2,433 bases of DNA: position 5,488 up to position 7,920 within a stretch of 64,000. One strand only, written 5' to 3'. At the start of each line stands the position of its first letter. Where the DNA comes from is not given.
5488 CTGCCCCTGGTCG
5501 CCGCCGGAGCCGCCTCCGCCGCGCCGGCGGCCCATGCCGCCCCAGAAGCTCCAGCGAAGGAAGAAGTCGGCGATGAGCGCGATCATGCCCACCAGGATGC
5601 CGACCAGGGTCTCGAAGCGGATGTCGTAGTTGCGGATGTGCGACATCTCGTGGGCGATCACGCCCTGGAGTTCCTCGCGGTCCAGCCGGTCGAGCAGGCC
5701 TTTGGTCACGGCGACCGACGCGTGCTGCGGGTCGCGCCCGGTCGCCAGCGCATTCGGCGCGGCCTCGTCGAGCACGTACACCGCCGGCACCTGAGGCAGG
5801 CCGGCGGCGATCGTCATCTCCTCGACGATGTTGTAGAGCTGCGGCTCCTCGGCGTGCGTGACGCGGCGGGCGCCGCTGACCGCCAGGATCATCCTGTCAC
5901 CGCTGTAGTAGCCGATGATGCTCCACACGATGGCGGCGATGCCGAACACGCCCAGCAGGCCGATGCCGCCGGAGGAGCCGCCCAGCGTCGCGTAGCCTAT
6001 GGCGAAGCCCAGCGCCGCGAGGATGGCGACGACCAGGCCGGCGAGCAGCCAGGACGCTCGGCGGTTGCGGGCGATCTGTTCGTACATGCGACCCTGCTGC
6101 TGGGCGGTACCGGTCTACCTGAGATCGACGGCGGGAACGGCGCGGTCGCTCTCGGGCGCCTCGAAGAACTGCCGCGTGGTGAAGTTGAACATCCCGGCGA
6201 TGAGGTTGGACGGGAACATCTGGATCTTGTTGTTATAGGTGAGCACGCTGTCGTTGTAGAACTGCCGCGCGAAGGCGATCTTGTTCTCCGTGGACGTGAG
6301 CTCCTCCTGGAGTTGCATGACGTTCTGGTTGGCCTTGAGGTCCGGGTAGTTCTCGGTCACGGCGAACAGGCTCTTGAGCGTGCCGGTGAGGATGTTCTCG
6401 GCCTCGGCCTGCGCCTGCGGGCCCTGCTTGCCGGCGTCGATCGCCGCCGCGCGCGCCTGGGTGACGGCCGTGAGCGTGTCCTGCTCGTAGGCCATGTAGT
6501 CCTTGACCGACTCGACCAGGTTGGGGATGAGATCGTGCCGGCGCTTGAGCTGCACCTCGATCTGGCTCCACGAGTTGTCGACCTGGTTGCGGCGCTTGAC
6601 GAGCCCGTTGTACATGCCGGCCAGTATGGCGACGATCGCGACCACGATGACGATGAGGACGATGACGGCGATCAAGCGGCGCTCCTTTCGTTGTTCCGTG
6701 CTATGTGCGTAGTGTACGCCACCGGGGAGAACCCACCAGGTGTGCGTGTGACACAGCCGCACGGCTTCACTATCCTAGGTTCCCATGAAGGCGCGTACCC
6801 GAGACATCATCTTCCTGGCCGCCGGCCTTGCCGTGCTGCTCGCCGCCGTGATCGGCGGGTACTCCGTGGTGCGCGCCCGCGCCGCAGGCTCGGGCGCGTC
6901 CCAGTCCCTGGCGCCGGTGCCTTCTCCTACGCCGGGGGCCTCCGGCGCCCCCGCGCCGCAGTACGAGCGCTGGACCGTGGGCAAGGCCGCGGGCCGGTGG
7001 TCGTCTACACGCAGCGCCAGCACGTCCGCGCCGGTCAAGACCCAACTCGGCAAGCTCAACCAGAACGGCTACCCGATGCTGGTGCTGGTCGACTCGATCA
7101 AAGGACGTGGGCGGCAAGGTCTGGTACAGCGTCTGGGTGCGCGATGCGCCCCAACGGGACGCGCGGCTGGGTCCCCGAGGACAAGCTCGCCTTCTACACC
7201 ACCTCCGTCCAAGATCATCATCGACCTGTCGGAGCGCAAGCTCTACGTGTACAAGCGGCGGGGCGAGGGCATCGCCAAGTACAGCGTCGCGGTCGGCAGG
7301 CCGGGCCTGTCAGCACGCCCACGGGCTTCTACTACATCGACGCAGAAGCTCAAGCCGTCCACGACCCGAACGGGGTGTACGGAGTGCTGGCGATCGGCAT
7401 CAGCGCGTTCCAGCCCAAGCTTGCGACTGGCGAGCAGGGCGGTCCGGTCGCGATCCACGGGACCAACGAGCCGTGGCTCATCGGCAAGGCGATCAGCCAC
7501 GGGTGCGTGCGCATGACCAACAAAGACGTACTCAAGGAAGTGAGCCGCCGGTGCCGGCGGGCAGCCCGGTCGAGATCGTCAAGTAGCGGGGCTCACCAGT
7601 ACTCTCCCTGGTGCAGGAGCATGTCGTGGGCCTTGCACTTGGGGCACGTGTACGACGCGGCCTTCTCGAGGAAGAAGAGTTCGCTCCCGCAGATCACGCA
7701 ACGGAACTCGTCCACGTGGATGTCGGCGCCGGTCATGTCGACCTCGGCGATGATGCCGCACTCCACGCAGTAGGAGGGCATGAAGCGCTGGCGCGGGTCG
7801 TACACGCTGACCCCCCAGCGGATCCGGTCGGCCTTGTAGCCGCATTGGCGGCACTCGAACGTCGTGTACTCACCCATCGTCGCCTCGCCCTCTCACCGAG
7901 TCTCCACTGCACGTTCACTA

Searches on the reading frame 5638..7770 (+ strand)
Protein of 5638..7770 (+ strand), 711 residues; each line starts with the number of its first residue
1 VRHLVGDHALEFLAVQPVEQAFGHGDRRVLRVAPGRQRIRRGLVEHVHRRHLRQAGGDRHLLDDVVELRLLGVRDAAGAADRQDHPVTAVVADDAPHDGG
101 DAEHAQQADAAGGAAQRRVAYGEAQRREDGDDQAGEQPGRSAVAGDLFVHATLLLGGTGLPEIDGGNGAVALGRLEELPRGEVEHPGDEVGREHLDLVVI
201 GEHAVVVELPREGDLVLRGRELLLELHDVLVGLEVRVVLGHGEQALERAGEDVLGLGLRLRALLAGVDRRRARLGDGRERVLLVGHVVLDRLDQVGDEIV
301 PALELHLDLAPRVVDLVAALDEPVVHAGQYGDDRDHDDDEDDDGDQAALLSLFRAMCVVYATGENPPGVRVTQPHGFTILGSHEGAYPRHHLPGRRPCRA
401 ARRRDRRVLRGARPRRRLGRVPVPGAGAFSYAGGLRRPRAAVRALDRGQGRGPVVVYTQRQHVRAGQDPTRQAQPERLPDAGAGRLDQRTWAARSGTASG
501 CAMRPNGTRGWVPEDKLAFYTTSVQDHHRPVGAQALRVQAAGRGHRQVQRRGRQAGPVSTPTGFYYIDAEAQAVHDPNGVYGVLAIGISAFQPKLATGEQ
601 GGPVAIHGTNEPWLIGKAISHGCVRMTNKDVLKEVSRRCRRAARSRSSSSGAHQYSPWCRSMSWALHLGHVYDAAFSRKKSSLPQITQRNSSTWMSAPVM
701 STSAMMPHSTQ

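Call 83: search_protein_families(library=pfam, proteins=[window:5638-7770:+], max_evalue=0.00001)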
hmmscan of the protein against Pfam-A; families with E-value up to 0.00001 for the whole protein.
window:5638-7770:+ (711 aa): 1 family
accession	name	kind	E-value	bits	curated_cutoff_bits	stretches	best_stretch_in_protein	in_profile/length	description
PF03734.19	YkuD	-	1.7e-08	35.6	23.4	1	553-632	34-132/146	L,D-transpeptidase catalytic domain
